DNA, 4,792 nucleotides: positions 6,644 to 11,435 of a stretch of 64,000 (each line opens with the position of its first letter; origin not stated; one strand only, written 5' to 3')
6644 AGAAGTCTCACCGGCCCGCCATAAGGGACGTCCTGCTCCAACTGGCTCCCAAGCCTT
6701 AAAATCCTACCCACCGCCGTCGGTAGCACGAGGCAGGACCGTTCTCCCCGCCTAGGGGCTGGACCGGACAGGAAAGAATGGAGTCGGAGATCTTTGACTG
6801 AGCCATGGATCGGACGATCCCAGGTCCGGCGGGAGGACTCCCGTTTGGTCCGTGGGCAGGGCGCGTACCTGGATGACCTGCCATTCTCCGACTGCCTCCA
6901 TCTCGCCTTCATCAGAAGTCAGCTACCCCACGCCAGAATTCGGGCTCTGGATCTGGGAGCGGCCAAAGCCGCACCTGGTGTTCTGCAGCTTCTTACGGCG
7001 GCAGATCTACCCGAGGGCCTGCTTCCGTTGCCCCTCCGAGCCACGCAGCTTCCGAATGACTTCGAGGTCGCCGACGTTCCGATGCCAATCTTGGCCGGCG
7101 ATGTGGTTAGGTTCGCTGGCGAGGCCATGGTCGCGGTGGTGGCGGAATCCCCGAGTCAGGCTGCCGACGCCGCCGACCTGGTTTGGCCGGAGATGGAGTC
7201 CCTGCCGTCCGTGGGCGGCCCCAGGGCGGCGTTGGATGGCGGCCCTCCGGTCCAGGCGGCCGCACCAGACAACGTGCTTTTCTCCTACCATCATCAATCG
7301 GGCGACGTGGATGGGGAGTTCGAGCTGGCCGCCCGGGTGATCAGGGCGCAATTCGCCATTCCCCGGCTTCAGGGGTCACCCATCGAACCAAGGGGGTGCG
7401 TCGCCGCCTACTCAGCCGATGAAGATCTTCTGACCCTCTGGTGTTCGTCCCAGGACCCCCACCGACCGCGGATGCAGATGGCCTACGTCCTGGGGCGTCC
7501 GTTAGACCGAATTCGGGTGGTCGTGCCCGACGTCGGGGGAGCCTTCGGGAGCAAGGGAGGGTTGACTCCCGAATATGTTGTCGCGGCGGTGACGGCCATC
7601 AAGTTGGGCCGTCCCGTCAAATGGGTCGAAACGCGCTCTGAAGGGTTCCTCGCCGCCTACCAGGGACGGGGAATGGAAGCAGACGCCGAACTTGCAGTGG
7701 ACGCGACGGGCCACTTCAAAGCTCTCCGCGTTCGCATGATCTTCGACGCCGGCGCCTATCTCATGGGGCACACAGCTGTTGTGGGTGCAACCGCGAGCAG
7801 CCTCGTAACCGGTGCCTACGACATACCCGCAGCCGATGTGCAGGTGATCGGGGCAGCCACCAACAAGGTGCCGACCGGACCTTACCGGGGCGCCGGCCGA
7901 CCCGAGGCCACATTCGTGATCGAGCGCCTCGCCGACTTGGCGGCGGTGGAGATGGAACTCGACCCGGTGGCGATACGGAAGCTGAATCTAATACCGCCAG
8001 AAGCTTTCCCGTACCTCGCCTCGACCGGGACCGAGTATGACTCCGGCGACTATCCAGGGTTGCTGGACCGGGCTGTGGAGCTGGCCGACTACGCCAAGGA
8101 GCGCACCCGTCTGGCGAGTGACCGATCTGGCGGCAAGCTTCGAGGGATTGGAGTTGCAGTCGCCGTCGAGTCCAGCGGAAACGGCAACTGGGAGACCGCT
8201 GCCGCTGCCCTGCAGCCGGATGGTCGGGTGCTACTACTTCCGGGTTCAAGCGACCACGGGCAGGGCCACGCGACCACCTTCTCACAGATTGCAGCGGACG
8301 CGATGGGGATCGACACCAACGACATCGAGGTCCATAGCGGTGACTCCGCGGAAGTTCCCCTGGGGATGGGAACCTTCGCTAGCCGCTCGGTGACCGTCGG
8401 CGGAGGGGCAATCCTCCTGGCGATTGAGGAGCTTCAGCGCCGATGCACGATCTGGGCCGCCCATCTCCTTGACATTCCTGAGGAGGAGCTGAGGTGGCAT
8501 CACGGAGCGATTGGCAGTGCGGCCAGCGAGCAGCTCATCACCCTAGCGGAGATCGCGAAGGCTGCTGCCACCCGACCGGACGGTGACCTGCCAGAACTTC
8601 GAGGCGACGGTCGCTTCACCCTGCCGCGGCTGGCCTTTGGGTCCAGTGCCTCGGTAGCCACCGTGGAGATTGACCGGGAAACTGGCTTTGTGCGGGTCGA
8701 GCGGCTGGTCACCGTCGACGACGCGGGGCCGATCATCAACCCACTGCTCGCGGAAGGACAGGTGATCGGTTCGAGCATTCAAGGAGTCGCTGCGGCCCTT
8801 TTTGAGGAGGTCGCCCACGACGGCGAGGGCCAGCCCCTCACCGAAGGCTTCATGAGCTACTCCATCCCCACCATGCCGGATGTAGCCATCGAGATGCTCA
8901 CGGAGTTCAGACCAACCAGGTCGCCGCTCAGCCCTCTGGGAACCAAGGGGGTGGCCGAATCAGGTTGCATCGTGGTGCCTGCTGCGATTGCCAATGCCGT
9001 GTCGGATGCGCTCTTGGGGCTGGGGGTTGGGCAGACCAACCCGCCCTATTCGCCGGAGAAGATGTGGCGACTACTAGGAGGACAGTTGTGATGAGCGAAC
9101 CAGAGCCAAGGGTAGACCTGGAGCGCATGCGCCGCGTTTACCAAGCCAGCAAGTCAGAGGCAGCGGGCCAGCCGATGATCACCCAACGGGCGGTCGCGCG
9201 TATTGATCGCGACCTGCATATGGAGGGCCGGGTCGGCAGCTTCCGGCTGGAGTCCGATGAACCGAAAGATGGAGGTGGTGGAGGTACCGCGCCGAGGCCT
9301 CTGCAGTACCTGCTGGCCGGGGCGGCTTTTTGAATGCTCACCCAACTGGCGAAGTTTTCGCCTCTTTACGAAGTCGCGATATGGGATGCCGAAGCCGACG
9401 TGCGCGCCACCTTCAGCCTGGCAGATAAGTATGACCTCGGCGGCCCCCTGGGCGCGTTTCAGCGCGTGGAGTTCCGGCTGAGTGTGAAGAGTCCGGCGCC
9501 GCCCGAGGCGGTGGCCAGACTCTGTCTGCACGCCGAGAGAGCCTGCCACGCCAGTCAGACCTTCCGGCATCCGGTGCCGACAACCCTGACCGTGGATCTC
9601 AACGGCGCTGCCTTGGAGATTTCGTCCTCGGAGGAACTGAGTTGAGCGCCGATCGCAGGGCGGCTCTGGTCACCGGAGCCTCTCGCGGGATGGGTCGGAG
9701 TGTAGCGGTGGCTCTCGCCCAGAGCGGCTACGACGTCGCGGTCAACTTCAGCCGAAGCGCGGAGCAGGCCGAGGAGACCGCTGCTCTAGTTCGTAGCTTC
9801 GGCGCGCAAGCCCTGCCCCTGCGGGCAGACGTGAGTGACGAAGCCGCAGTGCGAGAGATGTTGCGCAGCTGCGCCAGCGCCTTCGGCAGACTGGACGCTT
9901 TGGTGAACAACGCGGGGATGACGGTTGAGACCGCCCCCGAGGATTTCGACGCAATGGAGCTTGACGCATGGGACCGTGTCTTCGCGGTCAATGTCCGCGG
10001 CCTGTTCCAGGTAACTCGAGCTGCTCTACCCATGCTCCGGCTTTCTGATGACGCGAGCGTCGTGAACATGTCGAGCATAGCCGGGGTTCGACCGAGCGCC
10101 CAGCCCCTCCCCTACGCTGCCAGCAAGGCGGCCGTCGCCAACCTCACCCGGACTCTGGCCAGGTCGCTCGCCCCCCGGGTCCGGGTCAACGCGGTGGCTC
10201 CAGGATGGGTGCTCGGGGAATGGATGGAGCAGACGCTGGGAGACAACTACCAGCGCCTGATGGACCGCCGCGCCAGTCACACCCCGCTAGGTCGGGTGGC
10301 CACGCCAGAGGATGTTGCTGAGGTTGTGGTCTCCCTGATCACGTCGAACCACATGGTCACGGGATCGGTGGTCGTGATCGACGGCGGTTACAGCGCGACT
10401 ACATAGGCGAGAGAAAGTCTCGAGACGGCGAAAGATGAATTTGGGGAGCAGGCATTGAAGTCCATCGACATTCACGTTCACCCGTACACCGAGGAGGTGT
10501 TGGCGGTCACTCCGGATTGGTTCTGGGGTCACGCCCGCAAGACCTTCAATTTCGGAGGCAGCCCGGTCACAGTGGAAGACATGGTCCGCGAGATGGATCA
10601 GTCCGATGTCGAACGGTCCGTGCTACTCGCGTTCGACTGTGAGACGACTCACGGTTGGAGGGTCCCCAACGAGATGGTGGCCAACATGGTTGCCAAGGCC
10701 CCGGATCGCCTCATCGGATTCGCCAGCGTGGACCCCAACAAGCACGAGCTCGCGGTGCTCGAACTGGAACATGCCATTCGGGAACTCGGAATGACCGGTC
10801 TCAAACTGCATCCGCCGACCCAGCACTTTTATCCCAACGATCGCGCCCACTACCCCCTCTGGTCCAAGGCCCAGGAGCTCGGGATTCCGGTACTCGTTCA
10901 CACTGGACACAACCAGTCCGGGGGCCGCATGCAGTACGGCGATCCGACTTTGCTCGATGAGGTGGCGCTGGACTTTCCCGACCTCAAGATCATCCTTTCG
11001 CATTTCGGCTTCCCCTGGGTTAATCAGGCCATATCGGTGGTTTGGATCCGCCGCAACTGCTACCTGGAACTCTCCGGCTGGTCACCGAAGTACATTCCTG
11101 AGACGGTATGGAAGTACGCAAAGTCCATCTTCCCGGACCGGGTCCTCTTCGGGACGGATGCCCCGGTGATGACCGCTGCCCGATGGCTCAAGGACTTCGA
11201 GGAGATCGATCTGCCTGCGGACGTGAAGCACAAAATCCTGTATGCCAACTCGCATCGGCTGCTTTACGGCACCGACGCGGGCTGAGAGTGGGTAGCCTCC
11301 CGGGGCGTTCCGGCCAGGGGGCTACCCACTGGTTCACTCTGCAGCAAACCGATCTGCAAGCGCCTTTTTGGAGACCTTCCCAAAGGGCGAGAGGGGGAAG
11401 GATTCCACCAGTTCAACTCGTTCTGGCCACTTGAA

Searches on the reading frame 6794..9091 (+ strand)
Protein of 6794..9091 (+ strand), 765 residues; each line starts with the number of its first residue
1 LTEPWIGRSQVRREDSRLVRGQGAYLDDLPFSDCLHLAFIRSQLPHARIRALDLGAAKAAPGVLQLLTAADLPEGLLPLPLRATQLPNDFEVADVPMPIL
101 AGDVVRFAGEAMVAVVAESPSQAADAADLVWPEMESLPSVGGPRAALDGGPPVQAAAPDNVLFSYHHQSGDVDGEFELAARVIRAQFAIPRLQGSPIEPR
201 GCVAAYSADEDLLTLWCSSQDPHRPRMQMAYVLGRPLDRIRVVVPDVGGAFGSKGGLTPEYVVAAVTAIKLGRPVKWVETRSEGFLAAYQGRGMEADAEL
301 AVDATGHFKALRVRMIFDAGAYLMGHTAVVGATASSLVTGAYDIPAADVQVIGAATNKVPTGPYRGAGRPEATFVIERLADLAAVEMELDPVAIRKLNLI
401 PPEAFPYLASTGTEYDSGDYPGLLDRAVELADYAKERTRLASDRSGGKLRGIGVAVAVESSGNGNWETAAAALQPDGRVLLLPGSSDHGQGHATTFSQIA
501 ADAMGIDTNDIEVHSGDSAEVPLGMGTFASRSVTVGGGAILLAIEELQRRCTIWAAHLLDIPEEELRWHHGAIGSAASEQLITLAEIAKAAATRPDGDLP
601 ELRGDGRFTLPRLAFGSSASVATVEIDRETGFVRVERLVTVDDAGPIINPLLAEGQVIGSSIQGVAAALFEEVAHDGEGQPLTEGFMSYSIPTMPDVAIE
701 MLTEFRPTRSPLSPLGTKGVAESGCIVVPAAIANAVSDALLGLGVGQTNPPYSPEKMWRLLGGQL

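Call 23: search_protein_families(library=ncbifam, proteins=[window:6794-9091:+], max_evalue=0.00001)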
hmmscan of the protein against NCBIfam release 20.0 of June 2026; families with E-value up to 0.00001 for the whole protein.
window:6794-9091:+ (765 aa): 13 families
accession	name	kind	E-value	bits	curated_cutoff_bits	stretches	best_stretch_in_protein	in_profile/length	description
NF041018.1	glyceraldDH_alpha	equivalog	8.2e-172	573.3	790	1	6-757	3-740/741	glyceraldehyde dehydrogenase subunit alpha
NF040766.1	CODH_aero_grp5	exception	1.4e-148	496.4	950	2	5-588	4-591/785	aerobic carbon-monoxide dehydrogenase large subunit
TIGR02416.1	CO_dehy_Mo_lg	equivalog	3.8e-140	468.5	991.15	1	14-759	1-769/770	aerobic carbon-monoxide dehydrogenase large subunit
NF043082.1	XdhA_XDHase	equivalog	1.5e-112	377.1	780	1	6-759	1-750/758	xanthine dehydrogenase subunit XdhA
NF007426.0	PRK09970.1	equivalog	2.6e-104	349.8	916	1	5-757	5-751/761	xanthine dehydrogenase molybdenum-binding subunit XdhA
TIGR03194.1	4hydrxCoA_A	equivalog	2.7e-95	320.4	994.55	1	19-761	10-746/746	4-hydroxybenzoyl-CoA reductase subunit alpha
TIGR03196.1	pucD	equivalog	3.4e-79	267.1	783.65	1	10-740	6-740/763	xanthine dehydrogenase subunit D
TIGR02965.1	xanthine_xdhB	equivalog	4.1e-71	240.2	849.5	1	16-751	11-740/758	xanthine dehydrogenase molybdopterin binding subunit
TIGR03313.1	Se_sel_red_Mo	hypoth_equivalog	7.5e-70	235.7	1101.9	2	152-760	344-948/951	molybdopterin-dependent oxidoreductase Mo/Fe-S-binding subunit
NF045668.1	pterin_aldehy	equivalog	3.3e-68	230.6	1100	1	32-757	204-900/905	molybdopterin-dependent aldehyde oxidoreductase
NF041671.1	peri_hyde_PaoC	equivalog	2e-60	205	1180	1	32-739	46-712/735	aldehyde oxidoreductase molybdenum-binding subunit PaoC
TIGR03311.1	Se_dep_XDH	equivalog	7.5e-60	202.9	830.45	1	6-569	162-694/848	selenium-dependent xanthine dehydrogenase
TIGR02969.1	mam_aldehyde_ox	subfamily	1.6e-32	112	1912.3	1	14-745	584-1288/1330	aldehyde oxidase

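Call 24: search_protein_families(library=pfam, proteins=[window:6794-9091:+], max_evalue=0.00001)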
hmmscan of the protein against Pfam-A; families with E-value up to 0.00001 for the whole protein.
window:6794-9091:+ (765 aa): 3 families
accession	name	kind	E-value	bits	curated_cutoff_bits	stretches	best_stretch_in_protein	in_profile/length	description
PF20256.3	MoCoBD_2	-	6.8e-74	249.3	27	1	427-697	2-282/283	Molybdopterin cofactor-binding domain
PF02738.23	MoCoBD_1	-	3.2e-73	246.3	27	1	156-399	4-244/244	Molybdopterin cofactor-binding domain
PF01315.27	Ald_Xan_dh_C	-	1.4e-21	77.3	31.3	1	21-133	2-105/110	Aldehyde oxidase and xanthine dehydrogenase, a/b hammerhead domain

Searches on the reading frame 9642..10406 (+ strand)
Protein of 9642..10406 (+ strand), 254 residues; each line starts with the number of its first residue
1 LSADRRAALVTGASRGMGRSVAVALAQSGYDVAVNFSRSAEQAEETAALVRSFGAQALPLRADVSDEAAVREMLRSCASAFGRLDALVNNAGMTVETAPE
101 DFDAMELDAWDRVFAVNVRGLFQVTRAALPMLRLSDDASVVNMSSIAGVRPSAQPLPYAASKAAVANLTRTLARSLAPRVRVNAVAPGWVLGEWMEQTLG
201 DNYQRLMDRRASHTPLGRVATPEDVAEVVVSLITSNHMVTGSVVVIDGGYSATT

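Call 23: search_protein_families(library=ncbifam, proteins=[window:9642-10406:+], max_evalue=0.00001)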
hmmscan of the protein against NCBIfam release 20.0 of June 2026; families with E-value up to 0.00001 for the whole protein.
window:9642-10406:+ (254 aa): 230 families (the best 25 are shown)
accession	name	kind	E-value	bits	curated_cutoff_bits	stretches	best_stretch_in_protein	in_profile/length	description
NF005559.1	PRK07231.1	subfamily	2.7e-63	213.8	215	1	5-251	4-248/249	glucose 1-dehydrogenase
NF009466.0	PRK12826.1-2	subfamily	1.8e-56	191.4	222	1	5-251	3-245/248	3-oxoacyl-ACP reductase FabG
NF004818.0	PRK06172.1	equivalog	1.1e-52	178.9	336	1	5-252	7-252/253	SDR family oxidoreductase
TIGR01830.1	3oxo_ACP_reduc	equivalog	2.9e-52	177.8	297.75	1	8-249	1-237/239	3-oxoacyl-[acyl-carrier-protein] reductase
NF004198.0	PRK05653.1-3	equivalog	4.1e-52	177.1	296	1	4-250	6-246/248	3-oxoacyl-ACP reductase FabG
NF005975.0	PRK08063.1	equivalog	4.3e-52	176.9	328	1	5-252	4-248/250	enoyl-[acyl-carrier-protein] reductase FabL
NF006597.0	PRK09134.1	equivalog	8.4e-52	176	281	1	4-249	11-246/261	SDR family oxidoreductase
NF006598.0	PRK09135.1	equivalog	3.8e-51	174.1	288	1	3-253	4-248/249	pteridine reductase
NF004746.0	PRK06077.1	equivalog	5.5e-51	173.4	320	1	5-251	6-246/252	3-ketoacyl-(acyl-carrier-protein) reductase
NF052558.1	MBtsdlDhBudC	equivalog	3.9e-50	170.8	270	1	6-253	4-244/250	meso-2,3-butanediol dehydrogenase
NF009468.0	PRK12826.1-4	equivalog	4.8e-50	170.6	318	1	5-249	7-246/256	SDR family oxidoreductase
NF005873.0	PRK07814.1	equivalog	7.8e-50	169.7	346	1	4-251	9-252/263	SDR family oxidoreductase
NF005067.0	PRK06484.1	equivalog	8.6e-50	169.7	713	1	3-252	7-253/524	short chain dehydrogenase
NF006070.0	PRK08213.1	subfamily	1.1e-49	169.3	279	1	6-252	13-258/259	gluconate 5-dehydrogenase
NF004791.0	PRK06138.1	equivalog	1.7e-48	165.1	312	1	4-252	4-251/252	SDR family oxidoreductase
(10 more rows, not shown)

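Call 24: search_protein_families(library=pfam, proteins=[window:9642-10406:+], max_evalue=0.00001)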
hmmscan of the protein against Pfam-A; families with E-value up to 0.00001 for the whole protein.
window:9642-10406:+ (254 aa): 4 families
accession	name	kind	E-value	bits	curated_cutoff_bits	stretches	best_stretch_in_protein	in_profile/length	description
PF13561.12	adh_short_C2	-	4.5e-58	197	27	1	12-251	1-236/236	Enoyl-(Acyl carrier protein) reductase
PF00106.31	adh_short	-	4.8e-53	180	26.6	1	7-194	2-186/195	short chain dehydrogenase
PF08659.16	KR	-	2.1e-18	67.3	22.6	1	9-178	4-169/180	KR domain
PF23441.1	SDR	-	3.4e-12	46.7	27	1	8-249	10-254/258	SDR-like rossmann domain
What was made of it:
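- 9642..10406 (+): SDR oxidoreductase; partner of clade B ligases in 62 of 87 contexts. Pfam adh_short (call 24).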

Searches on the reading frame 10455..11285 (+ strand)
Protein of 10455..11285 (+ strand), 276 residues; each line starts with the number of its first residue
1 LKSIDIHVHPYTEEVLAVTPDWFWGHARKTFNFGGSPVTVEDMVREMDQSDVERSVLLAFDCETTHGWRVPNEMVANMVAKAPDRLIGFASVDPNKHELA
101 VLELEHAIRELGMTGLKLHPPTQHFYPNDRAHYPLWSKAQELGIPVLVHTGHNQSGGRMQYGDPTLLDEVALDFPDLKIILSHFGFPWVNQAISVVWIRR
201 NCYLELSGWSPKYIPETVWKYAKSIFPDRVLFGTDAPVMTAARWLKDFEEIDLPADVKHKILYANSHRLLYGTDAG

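Call 23: search_protein_families(library=ncbifam, proteins=[window:10455-11285:+], max_evalue=0.00001)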
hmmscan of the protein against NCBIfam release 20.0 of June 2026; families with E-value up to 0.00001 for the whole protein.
window:10455-11285:+ (276 aa): 0 families

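Call 24: search_protein_families(library=pfam, proteins=[window:10455-11285:+], max_evalue=0.00001)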
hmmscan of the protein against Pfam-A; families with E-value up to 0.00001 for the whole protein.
window:10455-11285:+ (276 aa): 1 family
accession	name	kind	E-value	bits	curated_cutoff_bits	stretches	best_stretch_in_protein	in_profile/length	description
PF04909.20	Amidohydro_2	-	1.7e-53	182.7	26.4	1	4-270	1-287/289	Amidohydrolase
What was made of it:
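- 10455..11285 (+): AHb: second PF04909 amidohydrolase; partner of clade B ligases in 55 of 87 contexts. PF04909 scores 183 bits (call 24).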

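Call 34: search_solved_structures(query=window:10455-11285:+, max_evalue=0.001)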
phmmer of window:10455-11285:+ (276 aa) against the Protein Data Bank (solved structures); distinct sequences matched with E-value up to 0.001: 15.
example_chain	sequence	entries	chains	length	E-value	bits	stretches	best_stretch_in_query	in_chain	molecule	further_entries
3irs_A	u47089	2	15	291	1.1e-24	90.6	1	39-271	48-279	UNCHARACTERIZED PROTEIN BB4693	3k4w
3s4t_A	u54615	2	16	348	4e-10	42.8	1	64-153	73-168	Amidohydrolase 2 | Gamma-resorcylate decarboxylase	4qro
3nur_A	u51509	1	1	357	4.1e-10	42.8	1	71-152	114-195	Amidohydrolase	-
4inf_A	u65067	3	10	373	1.5e-08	37.7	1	71-151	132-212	METAL-DEPENDENT HYDROLASE | 5-Carboxyvanillate Decarboxylase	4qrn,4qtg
4qs5_A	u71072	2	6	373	7e-08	35.4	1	71-151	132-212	Ligw2 Decarboxylase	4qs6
4icm_A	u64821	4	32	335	7.2e-08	35.4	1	57-150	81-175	5-carboxyvanillate decarboxylase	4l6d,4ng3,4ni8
4igm_A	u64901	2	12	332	7.6e-08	35.3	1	64-165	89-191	2-amino-3-carboxymuconate-6-semialdehyde decarboxylase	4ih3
4ign_A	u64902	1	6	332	7.6e-08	35.3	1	64-165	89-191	2-amino-3-carboxymuconate-6-semialdehyde decarboxylase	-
4ofc_A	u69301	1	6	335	7.8e-08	35.3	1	64-165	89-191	2-amino-3-carboxymuconate-6-semialdehyde decarboxylase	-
2wm1_A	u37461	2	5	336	7.8e-08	35.3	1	64-165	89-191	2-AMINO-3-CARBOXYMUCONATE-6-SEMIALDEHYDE DECARBOXYLASE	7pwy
2gwg_A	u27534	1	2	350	1.4e-05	27.9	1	69-185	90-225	4-oxalomesaconate hydratase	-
2dvt_A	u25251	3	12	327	2.8e-05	26.9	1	69-167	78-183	Thermophilic reversible gamma-resorcylate decarboxylase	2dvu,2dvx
6dxq_A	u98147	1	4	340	3.4e-05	26.6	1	70-154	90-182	4-oxalomesaconate hydratase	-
6dwv_B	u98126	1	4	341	3.4e-05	26.6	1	70-154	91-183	4-oxalomesaconate hydratase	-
6dxs_A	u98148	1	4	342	3.5e-05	26.6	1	70-154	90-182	4-oxalomesaconate hydratase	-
